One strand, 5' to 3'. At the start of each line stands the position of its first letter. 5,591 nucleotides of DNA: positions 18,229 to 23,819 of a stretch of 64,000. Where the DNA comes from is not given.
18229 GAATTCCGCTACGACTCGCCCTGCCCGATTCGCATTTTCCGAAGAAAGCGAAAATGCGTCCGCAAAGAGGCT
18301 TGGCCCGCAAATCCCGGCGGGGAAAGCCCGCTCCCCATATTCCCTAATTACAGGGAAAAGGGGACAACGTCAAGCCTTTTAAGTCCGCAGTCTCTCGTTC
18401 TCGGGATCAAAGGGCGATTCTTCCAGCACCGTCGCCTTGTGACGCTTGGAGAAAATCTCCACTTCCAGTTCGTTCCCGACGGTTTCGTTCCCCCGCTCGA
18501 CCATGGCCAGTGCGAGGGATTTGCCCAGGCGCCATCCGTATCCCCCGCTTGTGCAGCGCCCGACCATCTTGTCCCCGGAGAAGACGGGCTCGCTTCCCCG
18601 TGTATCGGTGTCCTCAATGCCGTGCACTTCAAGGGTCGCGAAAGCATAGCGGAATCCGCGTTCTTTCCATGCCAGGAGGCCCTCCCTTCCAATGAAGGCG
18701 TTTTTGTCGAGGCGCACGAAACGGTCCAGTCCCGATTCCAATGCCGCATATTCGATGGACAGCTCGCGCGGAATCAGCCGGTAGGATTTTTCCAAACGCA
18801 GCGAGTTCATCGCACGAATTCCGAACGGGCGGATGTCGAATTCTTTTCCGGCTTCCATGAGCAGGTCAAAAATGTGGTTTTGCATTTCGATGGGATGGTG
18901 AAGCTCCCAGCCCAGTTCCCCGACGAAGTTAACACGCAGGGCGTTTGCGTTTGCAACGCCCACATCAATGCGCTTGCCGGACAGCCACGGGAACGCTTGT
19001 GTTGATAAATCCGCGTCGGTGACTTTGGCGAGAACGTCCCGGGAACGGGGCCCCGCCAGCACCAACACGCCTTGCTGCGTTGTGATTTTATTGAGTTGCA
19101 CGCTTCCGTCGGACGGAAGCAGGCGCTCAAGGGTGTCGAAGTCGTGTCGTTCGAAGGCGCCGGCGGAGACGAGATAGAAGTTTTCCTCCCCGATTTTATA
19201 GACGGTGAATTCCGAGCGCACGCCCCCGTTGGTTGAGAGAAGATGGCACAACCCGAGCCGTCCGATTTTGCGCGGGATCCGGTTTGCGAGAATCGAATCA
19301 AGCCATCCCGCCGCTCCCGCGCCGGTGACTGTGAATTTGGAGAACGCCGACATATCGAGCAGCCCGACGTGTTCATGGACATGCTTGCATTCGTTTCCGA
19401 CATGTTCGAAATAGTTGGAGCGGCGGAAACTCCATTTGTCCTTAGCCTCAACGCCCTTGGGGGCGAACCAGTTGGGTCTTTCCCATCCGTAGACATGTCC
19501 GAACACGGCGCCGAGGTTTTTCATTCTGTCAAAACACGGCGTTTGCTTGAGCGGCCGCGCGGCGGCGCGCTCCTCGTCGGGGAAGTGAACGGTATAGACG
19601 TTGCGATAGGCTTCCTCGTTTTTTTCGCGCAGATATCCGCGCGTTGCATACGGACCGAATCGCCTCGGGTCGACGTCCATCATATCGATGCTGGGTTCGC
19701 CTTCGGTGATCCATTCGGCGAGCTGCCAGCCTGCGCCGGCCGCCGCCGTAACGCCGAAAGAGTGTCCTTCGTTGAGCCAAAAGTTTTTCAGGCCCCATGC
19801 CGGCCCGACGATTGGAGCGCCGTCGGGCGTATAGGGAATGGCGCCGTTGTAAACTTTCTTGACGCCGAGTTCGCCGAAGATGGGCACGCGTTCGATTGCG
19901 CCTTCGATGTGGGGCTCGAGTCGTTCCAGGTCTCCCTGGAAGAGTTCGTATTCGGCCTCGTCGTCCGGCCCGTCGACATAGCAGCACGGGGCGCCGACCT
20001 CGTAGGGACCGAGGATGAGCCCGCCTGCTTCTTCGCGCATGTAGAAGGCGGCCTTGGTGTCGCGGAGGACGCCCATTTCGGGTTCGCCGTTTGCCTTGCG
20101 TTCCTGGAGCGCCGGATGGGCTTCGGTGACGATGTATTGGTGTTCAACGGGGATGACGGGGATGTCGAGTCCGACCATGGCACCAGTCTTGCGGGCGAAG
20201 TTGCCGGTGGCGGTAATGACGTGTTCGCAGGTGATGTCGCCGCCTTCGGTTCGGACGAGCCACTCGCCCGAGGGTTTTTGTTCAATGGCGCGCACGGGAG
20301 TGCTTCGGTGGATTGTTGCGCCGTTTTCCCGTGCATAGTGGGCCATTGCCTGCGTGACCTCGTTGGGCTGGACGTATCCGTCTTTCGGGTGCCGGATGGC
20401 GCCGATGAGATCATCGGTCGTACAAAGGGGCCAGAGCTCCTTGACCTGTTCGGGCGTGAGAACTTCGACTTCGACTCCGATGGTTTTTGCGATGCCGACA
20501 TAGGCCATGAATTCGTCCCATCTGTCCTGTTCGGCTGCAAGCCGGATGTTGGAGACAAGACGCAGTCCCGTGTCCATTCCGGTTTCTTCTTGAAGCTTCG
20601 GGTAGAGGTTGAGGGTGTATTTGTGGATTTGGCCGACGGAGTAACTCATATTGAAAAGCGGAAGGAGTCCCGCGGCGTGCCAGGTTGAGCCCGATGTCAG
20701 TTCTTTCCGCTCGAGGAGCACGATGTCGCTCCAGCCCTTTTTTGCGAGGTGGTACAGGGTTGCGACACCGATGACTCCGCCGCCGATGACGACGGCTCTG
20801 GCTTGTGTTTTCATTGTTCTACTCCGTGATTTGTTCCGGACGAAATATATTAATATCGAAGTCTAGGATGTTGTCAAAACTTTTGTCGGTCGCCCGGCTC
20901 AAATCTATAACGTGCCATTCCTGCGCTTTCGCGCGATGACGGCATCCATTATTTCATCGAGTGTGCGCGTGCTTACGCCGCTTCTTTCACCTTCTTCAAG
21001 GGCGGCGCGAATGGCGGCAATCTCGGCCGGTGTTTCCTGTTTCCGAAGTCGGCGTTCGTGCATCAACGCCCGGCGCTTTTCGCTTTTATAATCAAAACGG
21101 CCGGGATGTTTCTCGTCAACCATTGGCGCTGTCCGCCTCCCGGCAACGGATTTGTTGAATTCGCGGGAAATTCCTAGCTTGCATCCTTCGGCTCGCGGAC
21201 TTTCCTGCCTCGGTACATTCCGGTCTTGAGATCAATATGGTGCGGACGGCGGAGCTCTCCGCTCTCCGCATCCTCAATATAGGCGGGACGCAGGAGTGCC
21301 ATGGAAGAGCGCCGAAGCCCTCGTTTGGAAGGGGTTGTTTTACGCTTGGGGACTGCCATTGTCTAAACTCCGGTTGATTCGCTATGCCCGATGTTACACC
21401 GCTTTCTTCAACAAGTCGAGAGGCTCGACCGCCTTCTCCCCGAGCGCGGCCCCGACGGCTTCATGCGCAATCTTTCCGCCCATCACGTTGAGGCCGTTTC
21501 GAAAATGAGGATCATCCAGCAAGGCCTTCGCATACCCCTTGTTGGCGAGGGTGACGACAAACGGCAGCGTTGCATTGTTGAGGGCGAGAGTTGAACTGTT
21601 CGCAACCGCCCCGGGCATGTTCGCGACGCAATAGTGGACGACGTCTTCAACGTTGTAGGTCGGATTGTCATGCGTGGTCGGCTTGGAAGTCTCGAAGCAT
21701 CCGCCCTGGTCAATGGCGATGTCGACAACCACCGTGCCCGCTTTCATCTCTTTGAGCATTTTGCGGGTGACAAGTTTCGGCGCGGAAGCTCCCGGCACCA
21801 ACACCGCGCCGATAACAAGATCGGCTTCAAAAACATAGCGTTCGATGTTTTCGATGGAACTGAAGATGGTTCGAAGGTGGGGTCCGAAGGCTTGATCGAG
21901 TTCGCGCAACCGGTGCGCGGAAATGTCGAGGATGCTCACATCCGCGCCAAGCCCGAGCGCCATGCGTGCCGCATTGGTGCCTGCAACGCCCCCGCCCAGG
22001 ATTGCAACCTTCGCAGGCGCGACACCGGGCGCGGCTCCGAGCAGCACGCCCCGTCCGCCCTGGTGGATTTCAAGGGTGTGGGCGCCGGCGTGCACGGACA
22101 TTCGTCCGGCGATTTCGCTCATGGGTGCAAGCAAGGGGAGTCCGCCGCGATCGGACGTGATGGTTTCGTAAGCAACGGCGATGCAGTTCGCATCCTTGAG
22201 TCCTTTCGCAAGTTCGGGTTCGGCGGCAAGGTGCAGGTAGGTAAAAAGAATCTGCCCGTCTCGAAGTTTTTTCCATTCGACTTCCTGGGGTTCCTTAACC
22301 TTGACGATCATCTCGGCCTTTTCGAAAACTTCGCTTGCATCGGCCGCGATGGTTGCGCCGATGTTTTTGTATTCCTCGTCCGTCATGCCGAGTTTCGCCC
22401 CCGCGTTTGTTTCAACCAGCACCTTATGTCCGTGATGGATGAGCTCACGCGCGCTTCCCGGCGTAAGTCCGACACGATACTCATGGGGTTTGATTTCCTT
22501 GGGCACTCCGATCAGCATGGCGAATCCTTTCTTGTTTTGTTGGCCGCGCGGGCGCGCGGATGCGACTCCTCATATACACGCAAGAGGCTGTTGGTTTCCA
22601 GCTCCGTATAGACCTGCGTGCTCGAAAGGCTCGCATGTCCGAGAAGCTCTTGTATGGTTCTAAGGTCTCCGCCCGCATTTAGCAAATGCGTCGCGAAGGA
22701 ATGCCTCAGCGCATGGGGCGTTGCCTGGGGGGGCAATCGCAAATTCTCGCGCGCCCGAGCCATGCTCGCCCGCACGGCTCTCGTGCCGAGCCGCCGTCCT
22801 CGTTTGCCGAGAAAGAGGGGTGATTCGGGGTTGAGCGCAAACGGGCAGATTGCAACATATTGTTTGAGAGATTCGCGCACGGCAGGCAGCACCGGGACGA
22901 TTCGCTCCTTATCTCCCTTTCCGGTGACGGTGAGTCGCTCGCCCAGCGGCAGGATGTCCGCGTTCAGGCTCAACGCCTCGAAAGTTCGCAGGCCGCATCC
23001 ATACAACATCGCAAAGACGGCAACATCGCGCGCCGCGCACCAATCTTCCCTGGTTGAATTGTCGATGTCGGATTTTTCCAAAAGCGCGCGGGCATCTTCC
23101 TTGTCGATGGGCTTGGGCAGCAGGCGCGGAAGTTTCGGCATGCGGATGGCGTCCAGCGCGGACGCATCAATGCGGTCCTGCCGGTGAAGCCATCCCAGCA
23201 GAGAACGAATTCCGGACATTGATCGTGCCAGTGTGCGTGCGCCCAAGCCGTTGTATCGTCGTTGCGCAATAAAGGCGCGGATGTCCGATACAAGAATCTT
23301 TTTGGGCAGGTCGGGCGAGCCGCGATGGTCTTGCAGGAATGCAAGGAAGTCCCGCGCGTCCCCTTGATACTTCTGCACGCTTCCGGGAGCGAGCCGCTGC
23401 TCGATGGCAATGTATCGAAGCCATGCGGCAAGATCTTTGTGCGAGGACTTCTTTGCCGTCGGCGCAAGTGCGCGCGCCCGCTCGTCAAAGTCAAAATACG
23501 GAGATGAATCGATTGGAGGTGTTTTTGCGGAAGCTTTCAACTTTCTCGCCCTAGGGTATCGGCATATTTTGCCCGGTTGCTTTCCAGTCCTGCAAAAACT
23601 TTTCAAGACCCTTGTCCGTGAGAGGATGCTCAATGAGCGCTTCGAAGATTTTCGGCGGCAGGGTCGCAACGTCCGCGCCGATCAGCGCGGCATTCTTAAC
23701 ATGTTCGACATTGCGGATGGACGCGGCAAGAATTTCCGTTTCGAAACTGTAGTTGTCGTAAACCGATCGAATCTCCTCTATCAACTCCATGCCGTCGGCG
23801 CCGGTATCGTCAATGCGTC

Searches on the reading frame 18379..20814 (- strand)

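Call 69: search_protein_families(library=pfam, proteins=[window:18379-20814:-], max_evalue=0.001)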
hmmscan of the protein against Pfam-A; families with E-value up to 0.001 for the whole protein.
window:18379-20814:- (811 aa): 9 families
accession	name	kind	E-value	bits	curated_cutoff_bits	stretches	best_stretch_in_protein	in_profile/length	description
PF01266.30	DAO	-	7.6e-70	236.6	27.9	1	7-368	2-353/353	FAD dependent oxidoreductase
PF01571.26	GCV_T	-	1.2e-67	228.3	25.6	1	429-698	3-254/255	Aminomethyltransferase folate-binding domain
PF16350.10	FAO_M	-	7.9e-19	68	27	1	371-424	1-55/56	FAD dependent oxidoreductase central domain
PF08669.17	GCV_T_C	-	3.2e-18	65.8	25.9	1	728-803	6-80/80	Glycine cleavage T-protein C-terminal barrel domain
PF13738.12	Pyr_redox_3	-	1.4e-09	38.1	30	1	146-209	76-138/305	Pyridine nucleotide-disulphide oxidoreductase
PF13454.12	NAD_binding_9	-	1e-06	29.3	21.8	0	8-49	1-45/155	FAD-NAD(P)-binding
PF07992.20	Pyr_redox_2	-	9.7e-06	25.6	26.1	0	150-214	182-245/291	Pyridine nucleotide-disulphide oxidoreductase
PF00070.33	Pyr_redox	-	0.00014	22.7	22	0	150-188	39-78/82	Pyridine nucleotide-disulphide oxidoreductase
PF03486.20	HI0933_like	-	0.00049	20.1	50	0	151-207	109-166/244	HI0933-like protein Rossmann domain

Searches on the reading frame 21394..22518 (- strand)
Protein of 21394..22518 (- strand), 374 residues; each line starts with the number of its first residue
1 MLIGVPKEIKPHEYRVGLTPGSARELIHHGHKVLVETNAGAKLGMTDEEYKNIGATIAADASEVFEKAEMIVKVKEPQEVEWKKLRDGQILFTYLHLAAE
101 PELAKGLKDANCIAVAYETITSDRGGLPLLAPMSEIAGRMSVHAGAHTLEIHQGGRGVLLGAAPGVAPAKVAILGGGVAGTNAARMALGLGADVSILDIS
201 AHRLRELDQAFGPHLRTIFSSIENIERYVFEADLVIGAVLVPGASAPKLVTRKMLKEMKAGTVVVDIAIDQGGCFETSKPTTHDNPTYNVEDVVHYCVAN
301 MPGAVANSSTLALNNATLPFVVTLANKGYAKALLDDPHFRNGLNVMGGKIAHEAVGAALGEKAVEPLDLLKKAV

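Call 69: search_protein_families(library=pfam, proteins=[window:21394-22518:-], max_evalue=0.001)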
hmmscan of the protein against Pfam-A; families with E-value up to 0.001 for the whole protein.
window:21394-22518:- (374 aa): 7 families
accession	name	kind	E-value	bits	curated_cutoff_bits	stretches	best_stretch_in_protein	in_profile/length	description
PF01262.27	AlaDh_PNT_C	-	7.1e-86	287.5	23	1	142-352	2-213/214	Alanine dehydrogenase/PNT, C-terminal domain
PF05222.21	AlaDh_PNT_N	-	5.1e-48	163.2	30.4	1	4-137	1-136/136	Alanine dehydrogenase/PNT, N-terminal domain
PF03807.23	F420_oxidored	-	1e-05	26.5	21.6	0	170-268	1-92/94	NADP oxidoreductase coenzyme F420-dependent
PF01488.26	Shikimate_DH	-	1.6e-05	25.4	24.3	1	167-271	11-115/138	Shikimate / quinate 5-dehydrogenase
PF07992.20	Pyr_redox_2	-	2.8e-05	24.1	26.1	1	167-219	141-193/291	Pyridine nucleotide-disulphide oxidoreductase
PF00070.33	Pyr_redox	-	0.00024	22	22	1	170-219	1-50/82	Pyridine nucleotide-disulphide oxidoreductase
PF02826.25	2-Hacid_dh_C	-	0.00031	20.6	25.1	1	167-268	35-127/178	D-isomer specific 2-hydroxyacid dehydrogenase, NAD binding domain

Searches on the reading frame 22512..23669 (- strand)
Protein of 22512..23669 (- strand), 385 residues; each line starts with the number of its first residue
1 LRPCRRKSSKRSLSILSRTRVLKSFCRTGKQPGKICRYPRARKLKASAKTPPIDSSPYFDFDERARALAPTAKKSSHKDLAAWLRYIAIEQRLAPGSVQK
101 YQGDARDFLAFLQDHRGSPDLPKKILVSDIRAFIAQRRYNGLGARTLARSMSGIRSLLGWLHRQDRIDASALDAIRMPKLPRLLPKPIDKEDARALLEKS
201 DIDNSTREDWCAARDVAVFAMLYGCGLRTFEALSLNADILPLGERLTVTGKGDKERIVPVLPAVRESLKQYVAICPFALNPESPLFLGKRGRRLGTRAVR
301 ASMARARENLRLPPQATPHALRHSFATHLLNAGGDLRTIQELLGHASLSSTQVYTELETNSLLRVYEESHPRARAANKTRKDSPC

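Call 76: search_protein_families(library=pfam, proteins=[window:22512-23669:-], max_evalue=0.001)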
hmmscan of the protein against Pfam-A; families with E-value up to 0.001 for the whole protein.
window:22512-23669:- (385 aa): 2 families
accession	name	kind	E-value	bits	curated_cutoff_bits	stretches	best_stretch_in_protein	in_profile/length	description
PF00589.27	Phage_integrase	-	5.7e-33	114.5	27.1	1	189-358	4-169/172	Phage integrase family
PF02899.23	Phage_int_SAM_1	-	2.8e-13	50.4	22.3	1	81-164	2-82/83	Phage integrase, N-terminal SAM-like domain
